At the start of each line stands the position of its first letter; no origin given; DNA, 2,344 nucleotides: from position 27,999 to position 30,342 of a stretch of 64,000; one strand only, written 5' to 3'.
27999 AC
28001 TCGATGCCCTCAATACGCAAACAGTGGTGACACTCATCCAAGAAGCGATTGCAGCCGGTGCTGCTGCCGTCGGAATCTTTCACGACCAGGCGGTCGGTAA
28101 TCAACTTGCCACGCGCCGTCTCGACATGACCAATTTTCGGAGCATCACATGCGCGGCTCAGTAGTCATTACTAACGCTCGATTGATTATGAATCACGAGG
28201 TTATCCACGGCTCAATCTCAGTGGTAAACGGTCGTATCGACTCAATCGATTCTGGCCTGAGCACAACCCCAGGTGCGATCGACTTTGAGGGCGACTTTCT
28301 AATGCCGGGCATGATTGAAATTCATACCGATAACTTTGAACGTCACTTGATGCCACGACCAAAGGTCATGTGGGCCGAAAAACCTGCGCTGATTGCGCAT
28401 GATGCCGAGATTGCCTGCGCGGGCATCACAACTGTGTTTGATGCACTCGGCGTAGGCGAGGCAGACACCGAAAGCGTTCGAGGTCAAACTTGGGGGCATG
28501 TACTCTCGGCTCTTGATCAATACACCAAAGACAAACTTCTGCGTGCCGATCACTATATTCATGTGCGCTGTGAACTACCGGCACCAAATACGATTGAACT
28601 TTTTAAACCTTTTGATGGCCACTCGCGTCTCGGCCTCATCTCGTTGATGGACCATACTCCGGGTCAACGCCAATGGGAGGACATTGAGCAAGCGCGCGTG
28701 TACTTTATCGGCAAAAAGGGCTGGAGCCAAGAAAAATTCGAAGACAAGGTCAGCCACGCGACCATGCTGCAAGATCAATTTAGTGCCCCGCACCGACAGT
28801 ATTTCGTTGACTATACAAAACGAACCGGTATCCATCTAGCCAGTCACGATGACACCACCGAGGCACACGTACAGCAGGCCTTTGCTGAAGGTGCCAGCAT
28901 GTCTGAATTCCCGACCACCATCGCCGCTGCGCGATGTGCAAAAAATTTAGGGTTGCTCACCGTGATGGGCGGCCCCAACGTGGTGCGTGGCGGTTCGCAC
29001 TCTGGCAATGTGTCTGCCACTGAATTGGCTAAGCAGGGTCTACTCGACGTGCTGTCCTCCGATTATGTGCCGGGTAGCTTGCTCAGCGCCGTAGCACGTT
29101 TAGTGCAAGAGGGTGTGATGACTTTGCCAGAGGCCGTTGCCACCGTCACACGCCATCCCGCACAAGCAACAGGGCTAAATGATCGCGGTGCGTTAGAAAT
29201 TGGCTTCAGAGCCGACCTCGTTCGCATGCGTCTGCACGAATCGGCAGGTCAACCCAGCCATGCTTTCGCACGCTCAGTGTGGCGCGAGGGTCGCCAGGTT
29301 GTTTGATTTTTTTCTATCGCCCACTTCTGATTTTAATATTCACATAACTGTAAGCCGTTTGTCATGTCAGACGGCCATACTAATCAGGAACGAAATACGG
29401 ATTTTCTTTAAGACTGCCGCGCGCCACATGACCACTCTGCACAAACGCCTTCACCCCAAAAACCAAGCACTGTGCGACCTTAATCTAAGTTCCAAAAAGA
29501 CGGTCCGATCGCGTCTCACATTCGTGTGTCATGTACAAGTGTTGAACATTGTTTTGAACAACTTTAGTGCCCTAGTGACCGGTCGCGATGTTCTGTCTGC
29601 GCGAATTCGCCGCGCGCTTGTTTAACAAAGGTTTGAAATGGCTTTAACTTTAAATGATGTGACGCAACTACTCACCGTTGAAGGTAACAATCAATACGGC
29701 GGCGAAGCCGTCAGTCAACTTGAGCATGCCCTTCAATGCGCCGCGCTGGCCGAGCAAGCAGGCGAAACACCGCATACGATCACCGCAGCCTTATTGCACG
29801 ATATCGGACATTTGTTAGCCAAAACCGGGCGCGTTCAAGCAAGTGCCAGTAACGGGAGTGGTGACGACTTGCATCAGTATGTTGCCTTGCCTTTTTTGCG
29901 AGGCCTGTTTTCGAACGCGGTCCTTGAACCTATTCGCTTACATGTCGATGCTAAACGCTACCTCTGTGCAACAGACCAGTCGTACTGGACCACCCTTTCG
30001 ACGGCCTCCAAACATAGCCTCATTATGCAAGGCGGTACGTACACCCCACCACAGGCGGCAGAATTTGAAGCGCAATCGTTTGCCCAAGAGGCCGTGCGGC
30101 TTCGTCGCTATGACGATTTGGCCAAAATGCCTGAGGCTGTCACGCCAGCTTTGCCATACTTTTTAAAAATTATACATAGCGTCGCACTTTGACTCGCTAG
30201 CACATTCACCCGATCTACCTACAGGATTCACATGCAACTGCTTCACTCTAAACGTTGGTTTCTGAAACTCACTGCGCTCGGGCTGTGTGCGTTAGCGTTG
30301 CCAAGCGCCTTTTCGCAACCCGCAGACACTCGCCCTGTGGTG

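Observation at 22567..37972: Candidate phosphonate-ESTER salvage system: C-P lyase + PhnZ + AccA-like importer + phosphonate monoester hydrolase, without phnCDE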

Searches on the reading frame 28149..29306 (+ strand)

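Call 3: search_protein_families(library=pfam, proteins=[window:28149-29306:+])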
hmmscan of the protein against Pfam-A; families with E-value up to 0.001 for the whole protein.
window:28149-29306:+ (385 aa): 2 families
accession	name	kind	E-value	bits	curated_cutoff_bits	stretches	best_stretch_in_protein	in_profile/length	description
PF07969.17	Amidohydro_3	-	2.3e-11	44.3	29.7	1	292-385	361-472/472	Amidohydrolase family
PF01979.26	Amidohydro_1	-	5.6e-07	29.5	25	1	283-361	228-319/345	Amidohydrolase family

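Call 6: search_protein_families(library=ncbifam, proteins=[window:28149-29306:+])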
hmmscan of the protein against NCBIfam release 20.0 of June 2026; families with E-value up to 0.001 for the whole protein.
window:28149-29306:+ (385 aa): 36 families (the best 25 are shown)
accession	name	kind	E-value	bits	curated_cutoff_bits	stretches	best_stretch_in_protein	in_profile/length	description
NF011984.0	PRK15446.1-5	equivalog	2e-157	523.9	260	1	5-384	4-378/379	alpha-D-ribose 1-methylphosphonate 5-triphosphate diphosphatase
NF011983.0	PRK15446.1-4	equivalog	4e-134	447.3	486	1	4-384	4-378/379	alpha-D-ribose 1-methylphosphonate 5-triphosphate diphosphatase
TIGR02318.1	phosphono_phnM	equivalog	3.2e-131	437.7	390.55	1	6-384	1-375/376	phosphonate metabolism protein PhnM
NF011982.0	PRK15446.1-3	equivalog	1.3e-120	402.8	684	1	6-375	2-372/377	alpha-D-ribose 1-methylphosphonate 5-triphosphate diphosphatase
NF011981.0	PRK15446.1-2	equivalog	7.5e-113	377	375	1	6-384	2-377/378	alpha-D-ribose 1-methylphosphonate 5-triphosphate diphosphatase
NF011990.0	PRK15446.2-6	subfamily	3.1e-93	312.6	233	1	4-372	2-375/390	alpha-D-ribose 1-methylphosphonate 5-triphosphate diphosphatase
NF011989.0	PRK15446.2-5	equivalog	4.2e-80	269.4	565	1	5-384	4-377/385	alpha-D-ribose 1-methylphosphonate 5-triphosphate diphosphatase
NF011987.0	PRK15446.2-3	subfamily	2.1e-74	250.7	253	1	4-361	11-364/395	alpha-D-ribose 1-methylphosphonate 5-triphosphate diphosphatase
NF011988.0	PRK15446.2-4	equivalog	2.5e-67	227.7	369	1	8-360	4-357/389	alpha-D-ribose 1-methylphosphonate 5-triphosphate diphosphatase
NF011986.0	PRK15446.2-2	equivalog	7.8e-63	212.7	465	1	6-362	4-361/406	alpha-D-ribose 1-methylphosphonate 5-triphosphate diphosphatase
NF011985.0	PRK15446.2-1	equivalog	4.5e-60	203.6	656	1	5-359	4-354/397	alpha-D-ribose 1-methylphosphonate 5-triphosphate diphosphatase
NF006689.0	PRK09237.1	equivalog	3.2e-12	45.7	371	2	5-117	5-110/383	amidohydrolase/deacetylase family metallohydrolase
NF006688.0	PRK09236.1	equivalog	2e-11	43.3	535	1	4-59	3-60/444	dihydroorotase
NF004839.0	PRK06189.1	equivalog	2.3e-10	39.7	631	1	5-61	5-62/451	allantoinase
TIGR03178.1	allantoinase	equivalog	9.4e-09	34.6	357.85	1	5-60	2-58/441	allantoinase AllB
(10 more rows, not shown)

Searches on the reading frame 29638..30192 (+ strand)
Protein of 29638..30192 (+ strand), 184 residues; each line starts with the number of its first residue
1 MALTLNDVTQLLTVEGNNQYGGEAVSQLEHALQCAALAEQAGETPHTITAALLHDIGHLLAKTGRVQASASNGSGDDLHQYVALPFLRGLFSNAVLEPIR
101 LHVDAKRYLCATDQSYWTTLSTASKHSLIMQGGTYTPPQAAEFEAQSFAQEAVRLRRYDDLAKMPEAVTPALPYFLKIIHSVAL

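Call 3: search_protein_families(library=pfam, proteins=[window:29638-30192:+])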
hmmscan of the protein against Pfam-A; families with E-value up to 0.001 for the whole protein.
window:29638-30192:+ (184 aa): 1 family
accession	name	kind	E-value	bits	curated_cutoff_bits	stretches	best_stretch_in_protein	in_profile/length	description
PF01966.28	HD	-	4.9e-06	27.3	22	1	28-104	2-87/116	HD domain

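Call 6: search_protein_families(library=ncbifam, proteins=[window:29638-30192:+])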
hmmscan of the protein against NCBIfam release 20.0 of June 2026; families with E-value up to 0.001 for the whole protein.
window:29638-30192:+ (184 aa): 3 families
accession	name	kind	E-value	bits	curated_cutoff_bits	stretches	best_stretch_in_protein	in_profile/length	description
TIGR03276.1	Phn-HD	hypoth_equivalog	7.2e-68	227.6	214.6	1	4-181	3-177/179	phosphonate degradation HD-domain oxygenase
NF052439.1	HMPDioxPhnZ1GIM8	equivalog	6.8e-42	143.2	300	1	9-179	27-194/199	hydroxymethylphosphonate dioxygenase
NF049941.1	HyMthAminphonOxyTmpB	equivalog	7.9e-41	139.9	300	1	9-181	12-181/188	(R)-1-hydroxy-2-trimethylaminoethylphosphonate oxygenase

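Call 52: search_solved_structures(query=window:29638-30192:+, max_evalue=0.00001, show_alignments=3)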
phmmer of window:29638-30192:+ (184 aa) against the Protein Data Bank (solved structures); distinct sequences matched with E-value up to 0.00001: 4.
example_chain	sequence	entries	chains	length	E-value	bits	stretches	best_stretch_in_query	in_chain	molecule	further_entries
6npa_A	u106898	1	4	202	1.9e-28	102.8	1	15-179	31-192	TmpB, (R)-1-hydroxy-2-trimethylaminoethylphosphonate oxygenase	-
4mlm_A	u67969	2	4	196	4.2e-24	88.6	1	11-179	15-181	Predicted HD phosphohydrolase PhnZ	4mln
4n71_A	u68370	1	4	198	4.4e-24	88.6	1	11-179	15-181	Predicted HD phosphohydrolase PhnZ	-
4n6w_A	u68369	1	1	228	6.5e-24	88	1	11-179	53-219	Predicted HD phosphohydrolase PhnZ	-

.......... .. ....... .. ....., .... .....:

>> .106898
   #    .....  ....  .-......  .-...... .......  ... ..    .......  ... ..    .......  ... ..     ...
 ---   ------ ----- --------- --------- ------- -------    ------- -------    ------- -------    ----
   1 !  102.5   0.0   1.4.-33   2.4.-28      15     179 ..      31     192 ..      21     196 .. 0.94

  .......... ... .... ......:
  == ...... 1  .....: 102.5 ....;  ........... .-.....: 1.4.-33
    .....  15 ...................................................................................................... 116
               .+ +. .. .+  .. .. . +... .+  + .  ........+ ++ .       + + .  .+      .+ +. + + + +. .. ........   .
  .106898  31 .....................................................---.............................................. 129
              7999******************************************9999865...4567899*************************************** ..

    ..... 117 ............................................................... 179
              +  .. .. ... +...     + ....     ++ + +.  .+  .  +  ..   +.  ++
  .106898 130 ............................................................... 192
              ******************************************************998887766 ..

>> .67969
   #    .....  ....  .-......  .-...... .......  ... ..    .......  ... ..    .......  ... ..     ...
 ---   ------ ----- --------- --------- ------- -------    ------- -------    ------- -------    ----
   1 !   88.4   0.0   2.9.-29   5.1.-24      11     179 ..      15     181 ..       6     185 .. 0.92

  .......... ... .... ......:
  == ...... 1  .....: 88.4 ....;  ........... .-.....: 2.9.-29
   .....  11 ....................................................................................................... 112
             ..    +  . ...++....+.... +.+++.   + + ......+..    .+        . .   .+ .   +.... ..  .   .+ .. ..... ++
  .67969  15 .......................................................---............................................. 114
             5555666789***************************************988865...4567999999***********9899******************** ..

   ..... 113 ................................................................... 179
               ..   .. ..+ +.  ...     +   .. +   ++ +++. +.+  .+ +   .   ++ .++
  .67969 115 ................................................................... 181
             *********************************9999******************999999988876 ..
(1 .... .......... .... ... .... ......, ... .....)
